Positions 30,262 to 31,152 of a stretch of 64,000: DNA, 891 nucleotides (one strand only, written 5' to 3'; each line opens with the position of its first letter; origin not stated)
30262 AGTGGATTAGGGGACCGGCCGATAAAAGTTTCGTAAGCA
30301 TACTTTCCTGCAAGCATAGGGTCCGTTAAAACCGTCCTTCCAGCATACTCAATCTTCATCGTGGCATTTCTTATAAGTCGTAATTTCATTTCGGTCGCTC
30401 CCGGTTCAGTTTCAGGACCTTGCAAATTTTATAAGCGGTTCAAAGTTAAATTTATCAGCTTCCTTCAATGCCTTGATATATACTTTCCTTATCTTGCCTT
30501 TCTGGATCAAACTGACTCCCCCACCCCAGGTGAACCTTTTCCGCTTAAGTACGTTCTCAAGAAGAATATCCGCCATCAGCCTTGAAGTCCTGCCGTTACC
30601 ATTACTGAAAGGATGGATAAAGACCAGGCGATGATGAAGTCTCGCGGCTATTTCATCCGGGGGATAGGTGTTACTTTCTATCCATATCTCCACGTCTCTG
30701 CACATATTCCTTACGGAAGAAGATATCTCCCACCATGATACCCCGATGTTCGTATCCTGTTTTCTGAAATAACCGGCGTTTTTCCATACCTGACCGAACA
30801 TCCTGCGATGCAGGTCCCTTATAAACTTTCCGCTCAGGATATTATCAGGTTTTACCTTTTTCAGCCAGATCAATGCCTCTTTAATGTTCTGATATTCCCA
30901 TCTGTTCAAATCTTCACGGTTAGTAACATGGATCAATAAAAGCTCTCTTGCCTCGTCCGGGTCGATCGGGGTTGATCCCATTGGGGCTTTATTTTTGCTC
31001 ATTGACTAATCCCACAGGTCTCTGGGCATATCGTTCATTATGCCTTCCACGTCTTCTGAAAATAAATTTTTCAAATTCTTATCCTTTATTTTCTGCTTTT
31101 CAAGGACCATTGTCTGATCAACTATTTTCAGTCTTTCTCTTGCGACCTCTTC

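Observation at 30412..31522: Fic toxin-like / HTH 'mobile mystery protein' pair with a palindromic operator, inserted between core genes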

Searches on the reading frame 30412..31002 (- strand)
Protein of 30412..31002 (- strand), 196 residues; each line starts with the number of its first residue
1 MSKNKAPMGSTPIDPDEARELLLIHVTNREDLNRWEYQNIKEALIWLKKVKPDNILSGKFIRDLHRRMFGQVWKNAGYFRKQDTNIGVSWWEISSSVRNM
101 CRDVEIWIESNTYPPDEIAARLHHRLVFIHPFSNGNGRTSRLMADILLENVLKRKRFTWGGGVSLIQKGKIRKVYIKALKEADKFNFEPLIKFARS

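Call 3: search_protein_families(library=ncbifam, proteins=[window:30412-31002:-], max_evalue=0.01)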
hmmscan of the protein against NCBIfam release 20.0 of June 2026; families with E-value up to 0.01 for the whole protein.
window:30412-31002:- (196 aa): 6 families
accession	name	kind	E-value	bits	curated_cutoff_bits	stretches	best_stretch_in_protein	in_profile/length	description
TIGR02613.1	mob_myst_B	hypoth_equivalog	1.2e-71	240.5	124.4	1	11-195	2-186/186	mobile mystery protein B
NF046029.1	ProtAdlyltaseNmFic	equivalog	2.1e-06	27.6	230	1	59-154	30-121/177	protein adenylyltransferase Fic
NF041381.1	XopAC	subfamily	1.8e-05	23.7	450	1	117-148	380-411/451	XopAC/AvrAC family type III secretion system effector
NF046030.1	ProtAdlyltaseSoFic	equivalog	0.00069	18.7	550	1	97-148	159-211/361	protein adenylyltransferase Fic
NF045983.1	ProtAdnltaseVbhT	equivalog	0.00072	18.8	800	1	59-143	57-148/419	type II toxin-antitoxin system protein adenylyltransferase VbhT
TIGR01550.1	DOC_P1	subfamily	0.0018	18.4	38.65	1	117-150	53-86/122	type II toxin-antitoxin system death-on-curing family toxin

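Call 4: search_protein_families(library=pfam, proteins=[window:30412-31002:-], max_evalue=0.01)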
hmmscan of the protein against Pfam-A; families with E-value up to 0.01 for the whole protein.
window:30412-31002:- (196 aa): 1 family
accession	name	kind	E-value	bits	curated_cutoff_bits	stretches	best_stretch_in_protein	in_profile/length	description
PF02661.23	Fic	-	4.8e-15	56.6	24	1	57-148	3-93/93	Fic/DOC family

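Call 10: find_homologous_proteins(query=window:30412-31002:-, max_evalue=0.001)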
Query window:30412-31002:- (196 aa): 1473 proteins with E <= 0.001 among 1532 candidates; the best 120 are listed.
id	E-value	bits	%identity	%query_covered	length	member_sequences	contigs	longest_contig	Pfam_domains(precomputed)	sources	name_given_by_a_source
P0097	1.5e-122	424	94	100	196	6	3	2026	PF02661.24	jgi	-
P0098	4.6e-110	384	84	100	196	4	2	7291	PF02661.24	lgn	-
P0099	1.3e-102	359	79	100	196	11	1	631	PF02661.24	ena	-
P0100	3.9e-101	355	78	100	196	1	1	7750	PF02661.24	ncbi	ncbi:MAG: mobile mystery protein B [Thermodesulfobacteriota bacterium]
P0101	1.2e-95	337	76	100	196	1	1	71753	PF02661.24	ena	-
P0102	2.0e-93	329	71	100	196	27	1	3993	PF02661.24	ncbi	-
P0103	1.0e-91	324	70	100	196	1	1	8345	PF02661.24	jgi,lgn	-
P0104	1.1e-91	324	70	100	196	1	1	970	PF02661.24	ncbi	-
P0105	2.1e-91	323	70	99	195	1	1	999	PF02661.24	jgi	-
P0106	7.4e-91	321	70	100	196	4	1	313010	PF02661.24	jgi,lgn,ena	-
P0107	9.5e-91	321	69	99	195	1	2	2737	PF02661.24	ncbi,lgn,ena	-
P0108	5.4e-90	318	68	99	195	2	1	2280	PF02661.24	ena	-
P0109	5.7e-90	318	69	99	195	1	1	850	PF02661.24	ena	-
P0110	1.1e-89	317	68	99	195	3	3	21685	PF02661.24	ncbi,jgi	-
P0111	1.7e-87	310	70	96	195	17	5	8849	PF02661.24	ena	-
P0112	1.6e-72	261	57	97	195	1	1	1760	PF02661.24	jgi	-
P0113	4.6e-71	256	58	97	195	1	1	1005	PF02661.24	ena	-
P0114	6.8e-71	256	59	97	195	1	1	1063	PF02661.24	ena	-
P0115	1.5e-70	255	58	97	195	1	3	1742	PF02661.24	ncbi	-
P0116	1.6e-70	255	59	97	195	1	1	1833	PF02661.24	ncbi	-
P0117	8.3e-70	252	59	96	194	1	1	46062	PF02661.24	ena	-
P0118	9.1e-70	252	57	100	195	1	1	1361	PF02661.24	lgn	-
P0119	1.9e-69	251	57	100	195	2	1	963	PF02661.24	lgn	-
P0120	4.2e-69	250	57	97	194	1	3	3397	PF02661.24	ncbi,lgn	-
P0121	5.3e-69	250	57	97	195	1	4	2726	PF02661.24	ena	-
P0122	7.0e-69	249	59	96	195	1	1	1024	PF02661.24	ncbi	-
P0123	7.7e-69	249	57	97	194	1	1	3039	PF02661.24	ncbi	-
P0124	1.3e-68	248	57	100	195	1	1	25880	PF02661.24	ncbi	ncbi:MAG: mobile mystery protein B [Pseudomonadota bacterium]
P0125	1.3e-68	248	57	100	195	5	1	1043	PF02661.24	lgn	-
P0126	1.4e-68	248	57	97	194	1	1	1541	PF02661.24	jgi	-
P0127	1.6e-68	248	57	97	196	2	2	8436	PF02661.24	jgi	jgi:Fic-DOC domain mobile mystery protein B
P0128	1.7e-68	248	57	97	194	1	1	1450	PF02661.24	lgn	-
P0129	1.8e-68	248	57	97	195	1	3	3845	PF02661.24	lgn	-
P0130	1.9e-68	248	57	100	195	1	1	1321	PF02661.24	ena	-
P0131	2.3e-68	248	57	97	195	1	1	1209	PF02661.24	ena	-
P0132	2.4e-68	248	57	97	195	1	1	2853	PF02661.24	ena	-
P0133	2.4e-68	248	58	97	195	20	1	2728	PF02661.24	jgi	jgi:Fic-DOC domain mobile mystery protein B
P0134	2.5e-68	247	57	97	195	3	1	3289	PF02661.24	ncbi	-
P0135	2.8e-68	247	57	97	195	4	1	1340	PF02661.24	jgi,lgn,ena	-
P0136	3.4e-68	247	57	97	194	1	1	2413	PF02661.24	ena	-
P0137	4.3e-68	247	57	97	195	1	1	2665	PF02661.24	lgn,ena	-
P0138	6.8e-68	246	56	97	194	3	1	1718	PF02661.24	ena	-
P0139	7.1e-68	246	58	97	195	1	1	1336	PF02661.24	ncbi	-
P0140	1.1e-67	245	60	96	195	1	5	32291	PF02661.24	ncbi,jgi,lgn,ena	-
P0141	1.2e-67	245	57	97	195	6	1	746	PF02661.24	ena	-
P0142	1.2e-67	245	58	98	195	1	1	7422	PF02661.24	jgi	jgi:Fic-DOC domain mobile mystery protein B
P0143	1.2e-67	245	56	97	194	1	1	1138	PF02661.24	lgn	-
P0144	1.4e-67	245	57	100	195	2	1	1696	PF02661.24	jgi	-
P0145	1.6e-67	245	58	98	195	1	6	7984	PF02661.24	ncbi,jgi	jgi:Fic-DOC domain mobile mystery protein B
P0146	1.8e-67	245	56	97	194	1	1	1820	PF02661.24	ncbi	-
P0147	1.8e-67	245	58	98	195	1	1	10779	PF02661.24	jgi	jgi:Fic-DOC domain mobile mystery protein B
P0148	2.3e-67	244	59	97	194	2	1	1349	PF02661.24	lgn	-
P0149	2.8e-67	244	56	97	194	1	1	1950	PF02661.24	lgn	-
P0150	3.6e-67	244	58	98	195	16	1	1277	PF02661.24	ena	-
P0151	3.6e-67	244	57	97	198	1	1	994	PF02661.24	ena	-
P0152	5.1e-67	243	57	97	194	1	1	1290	PF02661.24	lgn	-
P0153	7.0e-67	243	57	97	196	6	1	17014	PF02661.24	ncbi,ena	-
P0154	8.9e-67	242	56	100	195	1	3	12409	PF02661.24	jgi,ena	jgi:Fic-DOC domain mobile mystery protein B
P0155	9.3e-67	242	56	100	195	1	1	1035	PF02661.24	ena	-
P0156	9.6e-67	242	57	97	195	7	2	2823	PF02661.24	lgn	-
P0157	1.1e-66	242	57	94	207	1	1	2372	PF02661.24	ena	-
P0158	1.2e-66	242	56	100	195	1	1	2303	PF02661.24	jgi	-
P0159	1.4e-66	242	57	98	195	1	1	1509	PF02661.24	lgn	-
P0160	1.4e-66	242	59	96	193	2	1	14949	PF02661.24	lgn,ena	-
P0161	1.7e-66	241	56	98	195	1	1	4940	PF02661.24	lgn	-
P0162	1.9e-66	241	57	97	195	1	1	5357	PF02661.24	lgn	-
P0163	2.6e-66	241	56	100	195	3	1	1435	PF02661.24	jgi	jgi:Fic-DOC domain mobile mystery protein B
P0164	2.7e-66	241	56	99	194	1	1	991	PF02661.24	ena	-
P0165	3.1e-66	241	56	100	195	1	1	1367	PF02661.24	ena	-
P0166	3.2e-66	241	57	97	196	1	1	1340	PF02661.24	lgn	-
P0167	3.6e-66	240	56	97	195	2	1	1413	PF02661.24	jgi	jgi:Fic-DOC domain mobile mystery protein B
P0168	3.7e-66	240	58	95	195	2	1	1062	PF02661.24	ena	-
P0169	4.1e-66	240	55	100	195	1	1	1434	PF02661.24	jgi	jgi:Fic-DOC domain mobile mystery protein B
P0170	5.3e-66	240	58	96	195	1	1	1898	PF02661.24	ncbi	-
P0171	6.3e-66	240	56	98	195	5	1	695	PF02661.24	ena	-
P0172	6.5e-66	240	56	98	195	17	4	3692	PF02661.24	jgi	-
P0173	7.9e-66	239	57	98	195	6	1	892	PF02661.24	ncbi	-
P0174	8.3e-66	239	58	97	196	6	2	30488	PF02661.24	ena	-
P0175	8.6e-66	239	58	96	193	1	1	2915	PF02661.24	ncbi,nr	ncbi:MAG: mobile mystery protein B [Candidatus Aminicenantes bacterium]|nr:mobile mystery protein B 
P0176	9.7e-66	239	57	95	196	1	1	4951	PF02661.24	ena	-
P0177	9.9e-66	239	57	100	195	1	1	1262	PF02661.24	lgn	-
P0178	1.1e-65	239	58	97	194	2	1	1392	PF02661.24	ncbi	-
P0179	1.1e-65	239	55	98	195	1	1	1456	PF02661.24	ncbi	-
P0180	1.3e-65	239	57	97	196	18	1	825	PF02661.24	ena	-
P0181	1.4e-65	239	55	100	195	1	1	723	PF02661.24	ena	-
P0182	1.5e-65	238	57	98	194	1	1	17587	PF02661.24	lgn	-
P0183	1.5e-65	238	56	100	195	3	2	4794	PF02661.24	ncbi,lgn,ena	-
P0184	1.5e-65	238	56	97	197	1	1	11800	PF02661.24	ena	-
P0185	1.6e-65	238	55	100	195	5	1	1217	PF02661.24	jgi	-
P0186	1.6e-65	238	57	97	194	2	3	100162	PF02661.24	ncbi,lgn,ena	-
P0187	2.0e-65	238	54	100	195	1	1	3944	PF02661.24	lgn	-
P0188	2.4e-65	238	55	98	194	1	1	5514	PF02661.24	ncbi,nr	ncbi:MAG: mobile mystery protein B [Phycisphaerae bacterium]|nr:mobile mystery protein B [Phycisphae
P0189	2.6e-65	238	56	97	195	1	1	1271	PF02661.24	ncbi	-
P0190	2.8e-65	238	55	100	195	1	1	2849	PF02661.24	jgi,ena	-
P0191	3.0e-65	237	57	97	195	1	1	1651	PF02661.24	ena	-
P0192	3.0e-65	237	57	97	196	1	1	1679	PF02661.24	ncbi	-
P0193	3.3e-65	237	57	97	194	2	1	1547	PF02661.24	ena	-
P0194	3.5e-65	237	53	100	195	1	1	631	PF02661.24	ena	-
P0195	3.8e-65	237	56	97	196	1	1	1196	PF02661.24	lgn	-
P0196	4.1e-65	237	57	95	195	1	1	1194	PF02661.24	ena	-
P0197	5.6e-65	237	56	97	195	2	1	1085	PF02661.24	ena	-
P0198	5.6e-65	237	58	97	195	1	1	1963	PF02661.24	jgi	jgi:Fic-DOC domain mobile mystery protein B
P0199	5.8e-65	236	56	98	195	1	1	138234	PF02661.24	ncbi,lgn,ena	-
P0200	5.9e-65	236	53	100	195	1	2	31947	PF02661.24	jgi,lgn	-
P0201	5.9e-65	236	58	97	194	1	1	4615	PF02661.24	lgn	-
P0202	7.1e-65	236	56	99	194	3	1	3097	PF02661.24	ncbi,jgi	jgi:Fic-DOC domain mobile mystery protein B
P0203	8.7e-65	236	56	98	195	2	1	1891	PF02661.24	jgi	jgi:Fic-DOC domain mobile mystery protein B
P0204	9.9e-65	236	54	100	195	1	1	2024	PF02661.24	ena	-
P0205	1.0e-64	236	55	96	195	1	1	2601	PF02661.24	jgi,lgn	-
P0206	1.1e-64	236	54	100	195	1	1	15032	PF02661.24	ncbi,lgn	ncbi:MAG: mobile mystery protein B [Pseudomonadota bacterium]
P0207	1.2e-64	235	55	100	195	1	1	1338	PF02661.24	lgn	-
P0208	1.5e-64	235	54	100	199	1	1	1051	PF02661.24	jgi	jgi:Fic-DOC domain mobile mystery protein B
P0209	1.5e-64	235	56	97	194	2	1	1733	PF02661.24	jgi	jgi:Fic-DOC domain mobile mystery protein B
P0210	1.8e-64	235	56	100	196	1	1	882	PF02661.24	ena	-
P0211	1.8e-64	235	56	96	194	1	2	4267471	PF02661.24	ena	-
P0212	1.9e-64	235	54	98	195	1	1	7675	PF02661.24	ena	-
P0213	2.0e-64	235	57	97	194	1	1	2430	PF02661.24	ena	-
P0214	2.0e-64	235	53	100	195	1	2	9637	PF02661.24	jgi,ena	-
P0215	2.4e-64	234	57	97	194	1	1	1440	PF02661.24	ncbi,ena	-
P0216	2.6e-64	234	55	95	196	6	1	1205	PF02661.24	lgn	-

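Call 12: search_protein_families(library=padloc, proteins=[window:30412-31002:-], max_evalue=0.1)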
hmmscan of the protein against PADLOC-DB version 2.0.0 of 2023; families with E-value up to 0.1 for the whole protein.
window:30412-31002:- (196 aa): 9 families
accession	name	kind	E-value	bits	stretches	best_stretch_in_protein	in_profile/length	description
PDLC04839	PDC-S04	-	2.5e-20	71.1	1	23-194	25-198/205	-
PDLC04838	PDC-S04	-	3.2e-14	51.2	1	25-150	32-164/209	-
PDLC03963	SoFic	-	6.8e-14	50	1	29-148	87-212/361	-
PDLC04840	PDC-S04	-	5e-13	47.3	1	35-192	52-209/227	-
PDLC04836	PDC-S04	-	9.2e-09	32.8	1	53-192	86-221/244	-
PDLC04837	PDC-S04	-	1e-07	29.5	1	54-193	83-219/234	-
PDLC04841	PDC-S04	-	1.1e-07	29.7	1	57-159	141-238/292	-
PDLC04842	PDC-S04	-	2e-07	28.9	1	55-154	41-136/202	-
PDLC04966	PDC-S24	-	1.1e-06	25.8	1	113-158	301-342/497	-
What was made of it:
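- On PADLOC PDC-S04 / SoFic defence candidates: The HMM match is E 2.5e-20, but no curated cut-off is given for this library (call 12).
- Closest known: SoFic and the PADLOC candidate PDC-S04. Same: B hits these Fic models: E 2.5e-20 for PDC-S04 and 7e-14 for SoFic (call 12).
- B matches the PADLOC candidate defence model PDC-S04 nearly full length (E 2.5e-20) and SoFic (E 7e-14) (call 12).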

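Call 13: search_protein_families(library=phrogs, proteins=[window:30412-31002:-], max_evalue=0.01)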
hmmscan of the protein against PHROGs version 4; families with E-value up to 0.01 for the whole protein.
window:30412-31002:- (196 aa): 6 families
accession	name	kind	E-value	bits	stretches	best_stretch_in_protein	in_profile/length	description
phrog_5978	-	unknown function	2.8e-15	57.3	1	16-157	71-228/364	-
phrog_11900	-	unknown function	1e-10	42.5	1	35-193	53-212/230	-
phrog_23170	-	unknown function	6.5e-08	33.5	1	54-148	40-143/191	-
phrog_12747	-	unknown function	2e-07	31.8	1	58-150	56-158/211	-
phrog_13548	-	unknown function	2.2e-05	24.7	1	97-180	169-249/379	-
phrog_10690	-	unknown function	0.00017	21.7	1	54-147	195-297/346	-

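Call 16: find_encoding_contigs(protein=window:30412-31002:-, flank=10000, max_places=6)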
Protein window:30412-31002:- (196 aa): no gene with exactly this product is on record in the collection.

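Call 27: search_solved_structures(query=window:30412-31002:-, max_evalue=0.01, show_alignments=3)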
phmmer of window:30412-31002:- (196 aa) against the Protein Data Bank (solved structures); distinct sequences matched with E-value up to 0.01: 28.
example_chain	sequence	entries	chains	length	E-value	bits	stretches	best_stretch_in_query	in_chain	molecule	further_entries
6i7j_A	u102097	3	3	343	2.4e-10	43.4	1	61-149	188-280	Adenosine monophosphate-protein transferase FICD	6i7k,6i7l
9yz5_A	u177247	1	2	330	2.4e-10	43.4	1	61-149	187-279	Protein adenylyltransferase FICD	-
6i7g_A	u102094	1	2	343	2.7e-10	43.3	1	61-149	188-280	Adenosine monophosphate-protein transferase FICD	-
4u0s_A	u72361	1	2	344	2.7e-10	43.3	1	61-149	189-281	Adenosine monophosphate-protein transferase FICD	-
6i7h_A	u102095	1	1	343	2.7e-10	43.3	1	61-149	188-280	Adenosine monophosphate-protein transferase FICD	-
4u04_A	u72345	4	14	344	2.7e-10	43.3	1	61-149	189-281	Adenosine monophosphate-protein transferase FICD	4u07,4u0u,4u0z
6i7i_A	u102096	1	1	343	2.7e-10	43.3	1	61-149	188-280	Adenosine monophosphate-protein transferase FICD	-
6zmd_B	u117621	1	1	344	2.9e-10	43.1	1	61-149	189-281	Protein adenylyltransferase FICD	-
5jj7_A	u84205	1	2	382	1.1e-09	41.2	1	57-148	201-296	Adenosine monophosphate-protein transferase FICD homolog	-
5jj6_A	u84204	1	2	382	1.1e-09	41.2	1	57-148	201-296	Adenosine monophosphate-protein transferase FICD homolog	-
7b7z_A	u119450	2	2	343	6e-09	38.9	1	61-149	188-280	Protein adenylyltransferase FICD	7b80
3cuc_A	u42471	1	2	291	1.3e-08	37.7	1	111-149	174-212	Protein of unknown function with a Fic domain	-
5cgl_A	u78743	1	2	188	4e-06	29.6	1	61-159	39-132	Adenosine monophosphate-protein transferase NmFic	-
3se5_A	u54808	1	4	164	1.1e-05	28.2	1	61-159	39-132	Cell filamentation protein Fic-related protein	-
3sn9_A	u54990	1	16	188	1.2e-05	28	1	61-159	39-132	Cell filamentation protein Fic-related protein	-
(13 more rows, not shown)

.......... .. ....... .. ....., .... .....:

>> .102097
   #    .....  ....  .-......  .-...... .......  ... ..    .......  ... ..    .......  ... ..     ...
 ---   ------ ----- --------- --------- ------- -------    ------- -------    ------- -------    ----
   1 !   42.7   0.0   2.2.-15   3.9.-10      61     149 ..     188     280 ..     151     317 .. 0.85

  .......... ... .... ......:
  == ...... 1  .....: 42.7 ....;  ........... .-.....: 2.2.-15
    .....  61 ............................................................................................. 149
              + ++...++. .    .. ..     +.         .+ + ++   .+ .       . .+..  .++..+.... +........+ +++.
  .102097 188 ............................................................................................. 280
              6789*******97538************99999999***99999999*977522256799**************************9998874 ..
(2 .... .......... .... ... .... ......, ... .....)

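Call 51: search_dna_similar(query=window:30412-31002:-, collection=plasmids, mode=protein, max_evalue=1e-15, max_rows=25)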
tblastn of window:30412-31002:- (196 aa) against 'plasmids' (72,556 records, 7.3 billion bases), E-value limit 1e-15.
Records with a match: 255; places in all: 258; records where one place covers at least 80% of the query: 251.
Best place of each record, by identity: <60% 255.
By first word of the organism name: Agrobacterium 100; Rhizobium 51; Coxiella 19; Sinorhizobium 17; Vibrio 17; Bradyrhizobium 12; Ensifer 7; Neorhizobium 5; Candidatus 3; Shewanella 3; and 18 more.
By predicted mobility (MOB-suite, as given by PLSDB): non-mobilizable 129; conjugative 101; mobilizable 25.
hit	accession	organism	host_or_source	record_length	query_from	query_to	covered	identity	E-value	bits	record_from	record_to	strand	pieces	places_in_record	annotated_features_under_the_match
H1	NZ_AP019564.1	Rickettsia asiatica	Ixodes ovatus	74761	7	196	97%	50.3%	4e-49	177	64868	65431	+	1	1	mobile mystery protein B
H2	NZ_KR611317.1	Rickettsia endosymbiont of Ixodes pacificus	-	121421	7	196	97%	49.2%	9e-49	176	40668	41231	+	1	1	mobile mystery protein B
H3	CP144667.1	Agrobacterium tumefaciens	Sedum,cell culture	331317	5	196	98%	47.2%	3e-49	177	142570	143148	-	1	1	mobile mystery protein B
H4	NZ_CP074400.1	Agrobacterium salinitolerans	Cotton,tiaaue sample,root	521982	5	196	98%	47.2%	1e-48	176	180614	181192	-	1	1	mobile mystery protein B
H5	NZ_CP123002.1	Neorhizobium petrolearium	single cell,petroleum contaminated soil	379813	5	196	98%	47.2%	2e-48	175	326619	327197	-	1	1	mobile mystery protein B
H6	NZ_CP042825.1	Rhizobium sp. WL3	Wheat,phyllosphere swab,leaves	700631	5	196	98%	47.2%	3e-48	174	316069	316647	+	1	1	mobile mystery protein B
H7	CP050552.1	Rhizobium leguminosarum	Vicia sativa,cell culture,root nodule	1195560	5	196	98%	46.8%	2e-38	204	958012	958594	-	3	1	none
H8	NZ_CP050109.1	Rhizobium leguminosarum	Trifolium repens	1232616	5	196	98%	46.7%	8e-50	179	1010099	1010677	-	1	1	record has no annotation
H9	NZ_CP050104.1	Rhizobium leguminosarum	Trifolium repens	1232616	5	196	98%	46.7%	8e-50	179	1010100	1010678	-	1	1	record has no annotation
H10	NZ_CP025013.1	Rhizobium leguminosarum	Lotus corniculatus,Bacteria culture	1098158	5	196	98%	46.7%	2e-48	175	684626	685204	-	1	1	record has no annotation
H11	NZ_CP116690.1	Agrobacterium tumefaciens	Lettuce,cell culture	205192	5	196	98%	46.7%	3e-48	174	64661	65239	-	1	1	mobile mystery protein B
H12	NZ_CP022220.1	Bradyrhizobium guangxiense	peanut,cell culture,roots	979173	10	196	95%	47.9%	6e-46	168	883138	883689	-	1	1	mobile mystery protein B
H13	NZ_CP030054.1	Bradyrhizobium guangzhouense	Arachis hypogaea,Microbe,nodule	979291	10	196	95%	47.9%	6e-46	168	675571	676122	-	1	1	mobile mystery protein B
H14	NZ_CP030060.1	Bradyrhizobium sp. CCBAU 53351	Arachis hypogaea,Microbe,nodule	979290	10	196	95%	47.9%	6e-46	168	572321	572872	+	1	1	mobile mystery protein B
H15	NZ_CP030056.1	Bradyrhizobium sp. CCBAU 53340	Arachis hypogaea,Microbe,nodule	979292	10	196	95%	47.9%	6e-46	168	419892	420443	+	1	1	mobile mystery protein B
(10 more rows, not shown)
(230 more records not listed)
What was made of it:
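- On Mobile mystery protein A/B (TIGR02612/TIGR02613): The family itself is on 255 plasmids (call 51).
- Closest known: Mobile mystery protein A/B pair. Different: The family is named for its occurrence on mobile elements, with 255 plasmids in call 51.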

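Call 52: search_dna_similar(query=window:30412-31002:-, collection=phages, mode=protein, max_evalue=1e-10, max_rows=15)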
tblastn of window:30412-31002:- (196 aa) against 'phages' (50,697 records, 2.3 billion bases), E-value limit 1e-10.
No match.
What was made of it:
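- Tried and rejected: Phage genomes gave no match to B (call 52).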

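Call 56: predict_structure(alignment_id=A3)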
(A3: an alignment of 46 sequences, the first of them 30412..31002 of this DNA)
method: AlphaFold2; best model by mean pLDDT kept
length: 196 residues; sequences in the alignment: 46
mean_pLDDT: 76.6   pTM: 0.75
mean pLDDT of the five models: 76.6, 75.8, 74.5, 73.1, 68.3
residues with pLDDT >= 90: 72; 70-90: 60; 50-70: 34; < 50: 30
segments of 3 or more residues with pLDDT < 50: 1-14, 81-93
pLDDT, mean of each block of 10 residues (from residue 1): 35 47 59 76 89 88 81 61 43 69 96 97 85 66 95 95 79 90 95 96
secondary structure, 60 per line:
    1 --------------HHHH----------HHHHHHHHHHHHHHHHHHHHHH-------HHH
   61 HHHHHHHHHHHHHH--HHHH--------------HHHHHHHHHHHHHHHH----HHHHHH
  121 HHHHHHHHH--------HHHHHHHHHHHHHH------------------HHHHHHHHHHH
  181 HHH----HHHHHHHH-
elements in order: H15-18 H29-50 H58-74 H77-80 H95-110 H115-129 H138-151 H170-183 H188-195

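Call 60: fold_search(model_id=the predicted structure, library=pdb)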
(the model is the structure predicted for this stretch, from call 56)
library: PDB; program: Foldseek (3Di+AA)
matches with E <= 10: 98; with E <= 0.001: 9
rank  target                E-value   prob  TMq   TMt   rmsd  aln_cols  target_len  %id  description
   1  4u07_A                5.0e-04  1.00  0.55  0.35   8.4       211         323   21  ATP bound to eukaryotic FIC domain containing protein (released 2014-12-10)
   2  6i7k                  5.3e-04  1.00  0.56  0.35   8.6       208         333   23  Crystal structure of monomeric FICD mutant L258D complexed with MgATP (released 2019-09-25)
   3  5jj6_B                5.5e-04  1.00  0.57  0.36   8.1       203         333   22  Fic-1 (aa134 - 508) from C. elegans (released 2016-06-01)
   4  4u0u_A                6.1e-04  1.00  0.57  0.35   8.1       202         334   19  Wild type eukaryotic fic domain containing protein with ADP (released 2014-12-10)
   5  5jj7_B                7.2e-04  1.00  0.47  0.30   6.9       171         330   24  Fic-1 (aa134 - 508 E274G) from C. elegans (released 2016-06-01)
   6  4u0s_A                7.5e-04  1.00  0.59  0.37   8.1       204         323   22  Structure of Eukaryotic fic domain containing protein with ADP (released 2014-12-10)
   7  6i7l                  7.5e-04  1.00  0.56  0.35   8.4       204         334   20  Crystal structure of monomeric FICD mutant L258D complexed with MgAMP-PNP (released 2019-09-25)
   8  4u0s_B                9.7e-04  1.00  0.59  0.37   8.0       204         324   22  Structure of Eukaryotic fic domain containing protein with ADP (released 2014-12-10)
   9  5jj6_A                9.7e-04  1.00  0.51  0.33   5.1       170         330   24  Fic-1 (aa134 - 508) from C. elegans (released 2016-06-01)
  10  5jj7_A                1.2e-03  1.00  0.51  0.32   5.4       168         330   24  Fic-1 (aa134 - 508 E274G) from C. elegans (released 2016-06-01)
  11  4u04_A                1.5e-03  1.00  0.58  0.38   8.2       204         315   22  Structure of a eukaryotic fic domain containing protein (released 2014-12-10)
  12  9yz5_A                1.5e-03  1.00  0.58  0.36   8.2       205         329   20  human FicD bound with farnesyl pyrophosphate (released 2026-02-25)
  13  6i7h                  1.8e-03  1.00  0.57  0.35   8.1       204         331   20  Crystal structure of dimeric FICD mutant K256S (released 2019-09-25)
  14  6i7i                  2.9e-03  1.00  0.57  0.35   8.3       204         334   20  Crystal structure of dimeric FICD mutant K256A complexed with MgATP (released 2019-09-25)
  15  6zmd_B                2.9e-03  1.00  0.56  0.35   8.1       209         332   20  Crystal structure of HYPE covalently tethered to BiP bound to AMP-PNP (released 2021-04-14)
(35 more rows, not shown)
